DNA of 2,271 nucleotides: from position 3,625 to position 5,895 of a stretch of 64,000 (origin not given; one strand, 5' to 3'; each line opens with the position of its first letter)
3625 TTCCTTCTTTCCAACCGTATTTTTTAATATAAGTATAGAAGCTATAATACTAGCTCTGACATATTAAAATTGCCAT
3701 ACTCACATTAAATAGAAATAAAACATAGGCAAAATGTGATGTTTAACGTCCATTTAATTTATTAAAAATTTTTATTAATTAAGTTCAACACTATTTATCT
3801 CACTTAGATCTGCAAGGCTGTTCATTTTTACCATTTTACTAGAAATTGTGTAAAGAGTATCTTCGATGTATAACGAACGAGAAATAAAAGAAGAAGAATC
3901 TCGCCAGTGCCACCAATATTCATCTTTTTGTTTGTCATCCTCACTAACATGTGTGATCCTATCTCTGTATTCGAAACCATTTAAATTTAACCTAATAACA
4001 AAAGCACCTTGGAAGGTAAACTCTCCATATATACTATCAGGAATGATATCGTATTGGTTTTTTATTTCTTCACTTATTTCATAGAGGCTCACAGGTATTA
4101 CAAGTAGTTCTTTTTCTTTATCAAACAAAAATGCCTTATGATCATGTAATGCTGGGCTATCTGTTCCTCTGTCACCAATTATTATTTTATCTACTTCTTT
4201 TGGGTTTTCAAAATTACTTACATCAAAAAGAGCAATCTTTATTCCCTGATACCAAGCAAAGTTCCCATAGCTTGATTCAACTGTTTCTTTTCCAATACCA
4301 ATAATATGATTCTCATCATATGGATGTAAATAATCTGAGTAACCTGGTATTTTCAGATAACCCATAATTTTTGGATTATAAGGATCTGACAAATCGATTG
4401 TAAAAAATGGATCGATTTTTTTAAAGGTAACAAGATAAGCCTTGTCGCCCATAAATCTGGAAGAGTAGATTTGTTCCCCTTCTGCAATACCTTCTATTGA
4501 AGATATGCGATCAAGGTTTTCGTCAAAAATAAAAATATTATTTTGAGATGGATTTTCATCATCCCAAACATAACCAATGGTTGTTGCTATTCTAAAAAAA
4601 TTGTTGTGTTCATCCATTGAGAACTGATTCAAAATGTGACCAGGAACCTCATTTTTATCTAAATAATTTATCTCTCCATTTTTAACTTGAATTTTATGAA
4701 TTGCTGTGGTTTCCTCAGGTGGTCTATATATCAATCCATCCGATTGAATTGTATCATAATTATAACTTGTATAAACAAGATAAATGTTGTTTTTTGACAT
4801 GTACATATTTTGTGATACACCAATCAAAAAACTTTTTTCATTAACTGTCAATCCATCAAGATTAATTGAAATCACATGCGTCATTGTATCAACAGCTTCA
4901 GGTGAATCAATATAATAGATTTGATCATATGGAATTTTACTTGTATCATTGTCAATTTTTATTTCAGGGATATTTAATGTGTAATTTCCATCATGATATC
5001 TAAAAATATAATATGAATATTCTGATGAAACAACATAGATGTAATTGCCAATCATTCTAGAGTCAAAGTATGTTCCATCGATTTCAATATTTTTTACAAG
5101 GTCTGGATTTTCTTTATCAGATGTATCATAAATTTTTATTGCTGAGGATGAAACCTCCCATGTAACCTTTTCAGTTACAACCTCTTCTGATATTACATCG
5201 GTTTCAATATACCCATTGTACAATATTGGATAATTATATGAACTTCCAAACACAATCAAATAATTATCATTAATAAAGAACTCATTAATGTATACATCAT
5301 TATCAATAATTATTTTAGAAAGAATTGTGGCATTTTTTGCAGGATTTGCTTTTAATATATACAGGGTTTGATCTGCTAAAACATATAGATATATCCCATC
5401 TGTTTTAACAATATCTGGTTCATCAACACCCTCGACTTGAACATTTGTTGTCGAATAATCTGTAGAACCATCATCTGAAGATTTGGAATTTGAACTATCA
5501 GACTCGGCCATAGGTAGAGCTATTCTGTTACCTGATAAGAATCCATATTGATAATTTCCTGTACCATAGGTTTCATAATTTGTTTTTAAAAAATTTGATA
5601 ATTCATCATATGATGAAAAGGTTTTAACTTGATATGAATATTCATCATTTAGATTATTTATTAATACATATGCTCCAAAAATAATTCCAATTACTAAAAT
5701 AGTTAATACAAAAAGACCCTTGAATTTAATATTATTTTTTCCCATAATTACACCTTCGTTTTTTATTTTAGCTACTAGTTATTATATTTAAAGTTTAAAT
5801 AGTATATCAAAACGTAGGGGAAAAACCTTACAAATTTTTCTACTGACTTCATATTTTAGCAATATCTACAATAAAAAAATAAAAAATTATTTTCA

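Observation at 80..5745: Integrase-linked cargo of uncharacterised genes at the left edge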

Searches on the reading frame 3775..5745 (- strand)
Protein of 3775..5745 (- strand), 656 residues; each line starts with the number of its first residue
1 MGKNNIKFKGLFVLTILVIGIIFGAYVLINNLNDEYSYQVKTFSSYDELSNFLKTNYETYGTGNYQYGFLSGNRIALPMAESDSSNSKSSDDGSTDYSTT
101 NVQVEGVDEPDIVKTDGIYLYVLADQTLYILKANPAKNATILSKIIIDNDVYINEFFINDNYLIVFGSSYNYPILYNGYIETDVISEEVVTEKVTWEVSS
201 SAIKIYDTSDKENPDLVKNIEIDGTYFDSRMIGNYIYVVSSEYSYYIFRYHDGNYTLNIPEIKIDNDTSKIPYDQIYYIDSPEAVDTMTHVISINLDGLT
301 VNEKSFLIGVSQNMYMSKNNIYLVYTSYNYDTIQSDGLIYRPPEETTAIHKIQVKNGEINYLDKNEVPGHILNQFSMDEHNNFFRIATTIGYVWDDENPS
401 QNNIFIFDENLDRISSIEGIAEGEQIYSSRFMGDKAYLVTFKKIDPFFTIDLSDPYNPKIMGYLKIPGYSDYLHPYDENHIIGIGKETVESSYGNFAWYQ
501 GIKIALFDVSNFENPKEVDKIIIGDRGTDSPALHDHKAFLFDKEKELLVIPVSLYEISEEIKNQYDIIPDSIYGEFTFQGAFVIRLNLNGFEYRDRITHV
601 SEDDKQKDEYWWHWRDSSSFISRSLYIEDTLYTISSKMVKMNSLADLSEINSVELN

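Call 4: search_protein_families(library=pfam, proteins=[window:3775-5745:-], max_evalue=0.1)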
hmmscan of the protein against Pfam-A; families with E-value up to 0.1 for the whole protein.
window:3775-5745:- (656 aa): 1 family
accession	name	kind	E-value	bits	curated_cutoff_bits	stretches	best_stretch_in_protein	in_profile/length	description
PF09826.15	Beta_propel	-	9.3e-161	536.5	22.4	1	97-646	1-494/495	Beta propeller domain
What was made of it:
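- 3775..5745 (-): Beta-propeller (PF09826) secreted or membrane-anchored protein. This is a host gene adjacent to the element, not part of it. Pfam E 9e-161 (call 4).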

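Call 5: search_protein_families(library=padloc, proteins=[window:3775-5745:-], max_evalue=0.1)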
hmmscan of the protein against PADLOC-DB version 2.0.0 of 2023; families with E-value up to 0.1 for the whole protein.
window:3775-5745:- (656 aa): 0 families

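Call 6: search_protein_families(library=ncbifam, proteins=[window:3775-5745:-], max_evalue=0.1)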
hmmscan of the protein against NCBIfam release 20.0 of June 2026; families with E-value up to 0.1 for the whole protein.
window:3775-5745:- (656 aa): 0 families

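Call 11: find_encoding_contigs(protein=window:3775-5745:-, flank=10000, max_places=10)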
Protein window:3775-5745:- (656 aa): 4 contigs read that carry it; 1 place shown.
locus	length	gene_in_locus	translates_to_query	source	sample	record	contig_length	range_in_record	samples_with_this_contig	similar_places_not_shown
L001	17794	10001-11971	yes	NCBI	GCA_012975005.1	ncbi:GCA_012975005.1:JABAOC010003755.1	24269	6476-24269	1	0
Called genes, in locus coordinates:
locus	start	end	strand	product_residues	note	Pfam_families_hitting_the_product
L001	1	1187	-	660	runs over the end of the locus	PF00724:Oxidored_FMN, PF01266:DAO (faint), PF12831:FAD_oxidored (faint), PF00070:Pyr_redox (faint), PF03486:HI0933_like (weak), PF07992:Pyr_redox_2, PF13450:NAD_binding_8, PF13738:Pyr_redox_3 (weak), +1 more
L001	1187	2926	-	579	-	PF02538:Hydantoinase_B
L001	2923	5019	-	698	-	PF05378:Hydant_A_N, PF01968:Hydantoinase_A, PF19278:Hydant_A_C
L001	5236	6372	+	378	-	PF02771:Acyl-CoA_dh_N, PF02770:Acyl-CoA_dh_M, PF00441:Acyl-CoA_dh_1, PF08028:Acyl-CoA_dh_2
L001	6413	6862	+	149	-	PF01575:MaoC_dehydratas, PF13452:FAS1_DH_region (weak), PF19315:MC_hydratase (weak)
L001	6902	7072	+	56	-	-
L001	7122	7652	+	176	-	PF00106:adh_short, PF08659:KR (weak), PF13561:adh_short_C2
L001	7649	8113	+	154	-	PF02310:B12-binding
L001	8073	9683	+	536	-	PF01642:MM_CoA_mutase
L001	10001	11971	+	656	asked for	PF09826:Beta_propel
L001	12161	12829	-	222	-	-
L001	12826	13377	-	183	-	-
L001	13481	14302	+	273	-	-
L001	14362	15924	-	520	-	PF00589:Phage_integrase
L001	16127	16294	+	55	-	-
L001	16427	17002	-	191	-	-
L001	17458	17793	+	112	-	?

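Call 19: find_related_loci(query=window:3775-5745:-, collection=genome_contigs, flank=10000)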
Query window:3775-5745:- (656 aa) in genome_contigs; peptide patterns used: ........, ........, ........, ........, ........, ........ (x = any residue, [..] = any of these).
36 stretches matched a pattern; 10 encode a relative of the query (tblastn E <= 1e-3); 10 distinct loci.
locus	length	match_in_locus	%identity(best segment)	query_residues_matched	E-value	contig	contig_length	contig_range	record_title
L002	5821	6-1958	74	1-656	0e+0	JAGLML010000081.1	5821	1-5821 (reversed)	MAG: Thermoplasmatales archaeon isolate RS_5_57 ROV157_5.bin.57.fa_81, whole genome shotgun sequence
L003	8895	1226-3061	51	6-655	0e+0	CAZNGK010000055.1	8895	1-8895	MAG TPA_asm: uncultured Thermoplasmatales archaeon isolate SRP338002_co1_123 genome assembly, contig: NODE_7301_length_8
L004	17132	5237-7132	44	45-655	5e-152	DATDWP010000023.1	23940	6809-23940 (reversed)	MAG TPA_asm: archaeon isolate SMAG_U8115 k141_1513357, whole genome shotgun sequence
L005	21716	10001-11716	42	40-653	3e-132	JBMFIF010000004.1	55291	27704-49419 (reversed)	MAG: Thermoprotei archaeon isolate KM4324-16 NODE_4_length_55291_cov_23.420274, whole genome shotgun sequence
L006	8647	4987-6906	37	42-655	2e-117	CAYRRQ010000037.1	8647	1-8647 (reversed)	MAG TPA_asm: uncultured Methanosarcinales archaeon isolate binchicken_co19_518 genome assembly, contig: NODE_14204_lengt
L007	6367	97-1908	45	85-655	6e-77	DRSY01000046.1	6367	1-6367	MAG TPA_asm: Candidatus Woesearchaeota archaeon isolate HyVt-71 Ga0136651_10006629, whole genome shotgun sequence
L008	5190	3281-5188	47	40-639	2e-74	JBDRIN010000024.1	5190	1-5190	MAG: archaeon isolate MEGAHIT-group-1.588 k141_8911281, whole genome shotgun sequence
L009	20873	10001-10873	45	345-656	3e-74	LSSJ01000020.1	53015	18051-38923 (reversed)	MAG: Euryarchaeota archaeon SM23-78 WORSMTZ_2361, whole genome shotgun sequence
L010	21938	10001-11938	44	43-655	2e-73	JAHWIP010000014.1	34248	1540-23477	MAG: Candidatus Woesearchaeota archaeon isolate YT2_088 k127_9189605, whole genome shotgun sequence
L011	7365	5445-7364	44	24-635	4e-66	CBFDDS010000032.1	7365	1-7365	MAG TPA_asm: Candidatus Woesearchaeota archaeon isolate SRR26215674_binner13_Refined_91 genome assembly, contig: ERZ2507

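Call 23: find_homologous_proteins(query=L001:14362-15924:-, max_evalue=0.00001)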
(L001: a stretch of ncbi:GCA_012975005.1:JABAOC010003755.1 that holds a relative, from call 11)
Query L001:14362-15924:- (520 aa): 182 proteins with E <= 0.00001 among 8000 candidates; the best 120 are listed.
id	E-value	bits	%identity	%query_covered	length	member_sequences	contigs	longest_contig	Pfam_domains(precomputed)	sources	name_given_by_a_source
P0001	0.0e+0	1174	100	100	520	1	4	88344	PF00589.28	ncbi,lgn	-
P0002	3.7e-239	813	72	97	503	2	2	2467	PF00589.28,PF16795.11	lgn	-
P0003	8.6e-237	805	75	95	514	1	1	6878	PF00589.28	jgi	jgi:integrase/recombinase XerD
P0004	2.4e-233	794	70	96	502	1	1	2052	PF00589.28,PF16795.11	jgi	jgi:integrase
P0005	5.6e-230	782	78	85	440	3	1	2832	PF00589.28,PF16795.11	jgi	jgi:integrase/recombinase XerD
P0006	1.3e-216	738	73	89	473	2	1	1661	PF00589.28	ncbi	ncbi:MAG: tyrosine-type recombinase/integrase [bacterium]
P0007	2.2e-216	738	70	92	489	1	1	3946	PF00589.28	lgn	-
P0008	6.7e-211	720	73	83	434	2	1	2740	PF00589.28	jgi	jgi:integrase/recombinase XerD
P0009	2.8e-205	701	72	83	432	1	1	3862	PF00589.28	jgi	jgi:integrase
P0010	1.3e-192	659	66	83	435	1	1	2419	PF00589.28,PF16795.11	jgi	jgi:integrase/recombinase XerD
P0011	1.3e-188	646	73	75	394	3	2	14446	PF00589.28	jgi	-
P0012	6.0e-187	641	72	80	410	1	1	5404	PF00589.28,PF16795.11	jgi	jgi:integrase/recombinase XerD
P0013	1.1e-180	620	64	80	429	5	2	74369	PF00589.28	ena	-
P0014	9.0e-180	617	65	80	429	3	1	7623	PF00589.28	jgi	-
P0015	1.1e-178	613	64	82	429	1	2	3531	PF00589.28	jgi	-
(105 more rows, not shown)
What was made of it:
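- It belongs to a large archaeal family (more than 180 homologues, call 23).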

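Call 59: find_encoding_contigs(protein=P0003, flank=7000, max_places=3)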
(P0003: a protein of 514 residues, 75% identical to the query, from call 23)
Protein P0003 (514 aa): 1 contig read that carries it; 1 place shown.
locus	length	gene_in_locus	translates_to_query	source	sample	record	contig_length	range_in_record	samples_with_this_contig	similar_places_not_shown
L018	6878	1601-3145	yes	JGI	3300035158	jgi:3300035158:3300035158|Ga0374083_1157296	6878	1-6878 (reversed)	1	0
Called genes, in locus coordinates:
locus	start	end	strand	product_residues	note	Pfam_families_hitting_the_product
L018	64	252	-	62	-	-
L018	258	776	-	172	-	-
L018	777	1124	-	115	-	-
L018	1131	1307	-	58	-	-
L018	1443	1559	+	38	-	-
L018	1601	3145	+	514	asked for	PF00589:Phage_integrase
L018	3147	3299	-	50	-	-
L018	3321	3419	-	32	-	-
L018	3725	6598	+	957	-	PF04313:HSDR_N (faint), PF02384:N6_Mtase, PF01170:UPF0020 (faint), PF20473:MmeI_Mtase, PF07669:Eco57I, PF12950:TaqI_C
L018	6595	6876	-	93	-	?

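Call 60: find_encoding_contigs(protein=P0013, flank=8000, max_places=3)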
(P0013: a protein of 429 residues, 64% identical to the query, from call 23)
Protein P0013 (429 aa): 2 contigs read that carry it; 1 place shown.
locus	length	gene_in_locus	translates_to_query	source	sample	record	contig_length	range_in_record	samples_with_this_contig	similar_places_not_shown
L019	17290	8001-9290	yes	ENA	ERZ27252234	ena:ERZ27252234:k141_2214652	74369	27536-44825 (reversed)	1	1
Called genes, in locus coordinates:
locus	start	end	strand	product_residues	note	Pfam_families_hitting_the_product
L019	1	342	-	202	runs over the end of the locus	-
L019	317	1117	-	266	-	PF08843:AbiEii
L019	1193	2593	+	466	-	PF01794:Ferric_reduct, PF08022:FAD_binding_8, PF26733:03009_C (weak), PF00175:NAD_binding_1, PF08030:NAD_binding_6 (weak)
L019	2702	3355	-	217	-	-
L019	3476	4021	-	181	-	-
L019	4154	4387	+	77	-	-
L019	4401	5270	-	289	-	-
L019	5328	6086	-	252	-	-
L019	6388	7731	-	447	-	-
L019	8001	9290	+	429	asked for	PF00589:Phage_integrase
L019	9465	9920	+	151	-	PF08279:HTH_11 (weak), PF13404:HTH_AsnC-type, PF13412:HTH_24, PF01037:AsnC_trans_reg (weak)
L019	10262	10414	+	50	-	-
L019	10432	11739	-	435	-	PF01336:tRNA_anti-codon, PF00152:tRNA-synt_2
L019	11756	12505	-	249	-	PF02006:PPS_PS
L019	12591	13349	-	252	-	PF09754:PAC2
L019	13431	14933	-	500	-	PF01139:RtcB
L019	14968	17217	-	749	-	PF12836:HHH_3 (faint), PF12826:HHH_2 (faint), PF14520:HHH_5, PF25453:DUF7898 (faint), PF00633:HHH (faint), PF14520:HHH_5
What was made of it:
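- The two relatives whose loci were examined lie beside unrelated accessory genes (calls 59, 60).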

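Call 103: search_protein_families(library=pfam, proteins=[L019:6388-7731:-, L018:258-776:-, L018:777-1124:-], max_evalue=0.1)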
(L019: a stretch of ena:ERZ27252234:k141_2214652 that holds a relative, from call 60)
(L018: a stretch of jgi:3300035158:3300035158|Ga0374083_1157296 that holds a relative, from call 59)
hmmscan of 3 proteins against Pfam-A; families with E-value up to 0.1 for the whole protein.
L019:6388-7731:- (447 aa): 5 families
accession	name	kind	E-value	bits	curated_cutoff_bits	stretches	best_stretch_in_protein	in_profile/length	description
PF07703.20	A2M_BRD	-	0.00072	20.3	22.7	0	41-64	3-26/140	Alpha-2-macroglobulin bait region domain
PF13199.12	Glyco_hydro_66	-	0.0016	17.6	23.7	0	179-217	1-40/546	Glycosyl hydrolase family 66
PF02752.27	Arrestin_C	-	0.014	16.2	27.7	0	177-263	9-90/137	Arrestin (or S-antigen), C-terminal domain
PF02025.20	IL5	-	0.059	14.1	24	0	316-357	15-56/112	Interleukin 5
PF01835.25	MG2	-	0.076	13.8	32.8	0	175-196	2-23/96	MG2 domain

L018:258-776:- (172 aa): 0 families

L018:777-1124:- (115 aa): 1 family
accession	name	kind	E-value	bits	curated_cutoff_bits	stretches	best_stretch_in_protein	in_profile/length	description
PF13326.11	PSII_Pbs27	-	0.062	14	25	0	29-73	41-87/140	Photosystem II Pbs27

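Call 105: list_cluster_members(proteins=[window:3775-5745:-, P0001, P0126])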
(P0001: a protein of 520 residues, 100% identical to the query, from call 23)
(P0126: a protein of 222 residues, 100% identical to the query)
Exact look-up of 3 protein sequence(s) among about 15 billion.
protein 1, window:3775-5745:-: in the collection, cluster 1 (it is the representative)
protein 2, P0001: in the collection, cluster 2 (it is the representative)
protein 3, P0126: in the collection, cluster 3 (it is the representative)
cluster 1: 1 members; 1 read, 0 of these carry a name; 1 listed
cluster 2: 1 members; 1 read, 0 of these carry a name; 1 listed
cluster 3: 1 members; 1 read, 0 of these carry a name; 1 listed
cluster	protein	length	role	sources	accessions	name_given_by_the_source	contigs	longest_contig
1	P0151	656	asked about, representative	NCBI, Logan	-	-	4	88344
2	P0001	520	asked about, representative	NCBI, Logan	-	-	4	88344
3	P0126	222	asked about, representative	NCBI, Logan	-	-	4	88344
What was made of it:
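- On Integrated mobile element: No cluster variants exist (call 105).
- No empty site was recovered (call 105).
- Tried and rejected: Only singletons (call 105).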

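Call 106: find_encoding_contigs(protein=P0001, flank=10000, max_places=10)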
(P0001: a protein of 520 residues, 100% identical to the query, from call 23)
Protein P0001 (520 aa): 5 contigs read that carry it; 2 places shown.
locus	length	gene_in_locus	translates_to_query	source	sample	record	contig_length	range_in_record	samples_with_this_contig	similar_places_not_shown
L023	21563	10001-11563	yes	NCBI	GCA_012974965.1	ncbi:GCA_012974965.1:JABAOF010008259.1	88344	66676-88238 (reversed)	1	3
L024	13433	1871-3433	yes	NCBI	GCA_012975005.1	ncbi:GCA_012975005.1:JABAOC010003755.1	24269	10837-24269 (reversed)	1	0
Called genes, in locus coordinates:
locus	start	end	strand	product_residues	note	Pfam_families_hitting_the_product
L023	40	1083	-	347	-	PF13385:Laminin_G_3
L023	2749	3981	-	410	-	PF13385:Laminin_G_3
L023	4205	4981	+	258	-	PF00378:ECH_1, PF16113:ECH_2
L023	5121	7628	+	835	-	PF08126:Propeptide_C25 (weak), PF01364:Peptidase_C25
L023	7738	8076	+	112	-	PF21621:MPI_cupin_dom (faint), PF07883:Cupin_2, PF05899:Cupin_3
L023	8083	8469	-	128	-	PF06445:GyrI-like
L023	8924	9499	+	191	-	-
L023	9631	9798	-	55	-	-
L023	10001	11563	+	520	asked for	PF00589:Phage_integrase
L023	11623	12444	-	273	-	-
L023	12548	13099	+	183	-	-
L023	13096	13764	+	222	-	-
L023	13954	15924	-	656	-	PF09826:Beta_propel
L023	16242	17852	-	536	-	PF01642:MM_CoA_mutase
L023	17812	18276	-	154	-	PF02310:B12-binding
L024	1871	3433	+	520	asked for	PF00589:Phage_integrase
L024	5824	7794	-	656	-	PF09826:Beta_propel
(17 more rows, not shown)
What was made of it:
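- Checked: An acyl-CoA gene (enoyl-CoA hydratase) also lies on the left flank (call 106).
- Both flanks are chromosomal (call 106).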
